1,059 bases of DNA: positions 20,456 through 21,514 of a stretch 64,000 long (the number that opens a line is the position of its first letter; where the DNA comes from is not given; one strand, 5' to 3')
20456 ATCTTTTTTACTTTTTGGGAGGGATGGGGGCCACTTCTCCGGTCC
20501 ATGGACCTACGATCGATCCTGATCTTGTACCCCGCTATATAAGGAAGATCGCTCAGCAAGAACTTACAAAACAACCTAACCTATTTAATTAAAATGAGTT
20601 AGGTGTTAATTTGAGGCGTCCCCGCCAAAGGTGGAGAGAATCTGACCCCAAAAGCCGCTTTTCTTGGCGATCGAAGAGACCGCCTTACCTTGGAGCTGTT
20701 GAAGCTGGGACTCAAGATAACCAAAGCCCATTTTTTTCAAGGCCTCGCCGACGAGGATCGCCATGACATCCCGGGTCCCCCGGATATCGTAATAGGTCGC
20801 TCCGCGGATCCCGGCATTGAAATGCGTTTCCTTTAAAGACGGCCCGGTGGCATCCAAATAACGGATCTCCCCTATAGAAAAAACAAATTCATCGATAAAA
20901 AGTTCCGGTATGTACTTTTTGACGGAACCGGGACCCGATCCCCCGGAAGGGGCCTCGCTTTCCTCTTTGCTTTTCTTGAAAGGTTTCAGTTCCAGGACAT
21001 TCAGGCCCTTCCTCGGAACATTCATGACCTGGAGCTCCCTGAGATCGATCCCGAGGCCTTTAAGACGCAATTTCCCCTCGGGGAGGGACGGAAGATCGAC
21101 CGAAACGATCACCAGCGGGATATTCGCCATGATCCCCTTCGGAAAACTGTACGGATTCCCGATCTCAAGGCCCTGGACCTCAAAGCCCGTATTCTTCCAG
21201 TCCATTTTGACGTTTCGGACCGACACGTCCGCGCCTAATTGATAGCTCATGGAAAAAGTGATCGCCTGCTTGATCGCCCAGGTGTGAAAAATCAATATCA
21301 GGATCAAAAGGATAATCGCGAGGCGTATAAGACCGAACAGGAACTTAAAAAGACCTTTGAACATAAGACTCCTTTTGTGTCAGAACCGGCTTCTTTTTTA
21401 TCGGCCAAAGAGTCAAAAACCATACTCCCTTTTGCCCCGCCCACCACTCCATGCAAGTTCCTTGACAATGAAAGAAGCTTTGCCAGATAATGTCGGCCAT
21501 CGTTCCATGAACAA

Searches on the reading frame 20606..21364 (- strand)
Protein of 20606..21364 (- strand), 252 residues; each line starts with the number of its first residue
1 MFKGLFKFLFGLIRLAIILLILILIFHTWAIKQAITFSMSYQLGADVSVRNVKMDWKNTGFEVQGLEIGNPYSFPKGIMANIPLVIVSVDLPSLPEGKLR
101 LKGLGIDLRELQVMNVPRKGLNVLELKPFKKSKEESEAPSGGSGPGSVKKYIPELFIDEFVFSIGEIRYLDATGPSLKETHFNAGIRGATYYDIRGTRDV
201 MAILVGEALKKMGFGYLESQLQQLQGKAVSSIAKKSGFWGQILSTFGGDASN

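Call 64: search_protein_families(library=pfam, proteins=[window:20606-21364:-], max_evalue=0.001)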
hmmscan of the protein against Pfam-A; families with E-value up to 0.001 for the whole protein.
window:20606-21364:- (252 aa): 3 families
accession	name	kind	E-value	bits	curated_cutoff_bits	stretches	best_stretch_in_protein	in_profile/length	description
PF05359.17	DUF748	-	1.7e-05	23.5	50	1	6-175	15-172/1037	Domain of Unknown Function (DUF748)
PF13116.12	YhdP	-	7.6e-05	21.2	46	1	8-114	10-121/1224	YhdP protein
PF05170.20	AsmA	-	0.00014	21.3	29.8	1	5-119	8-123/607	AsmA family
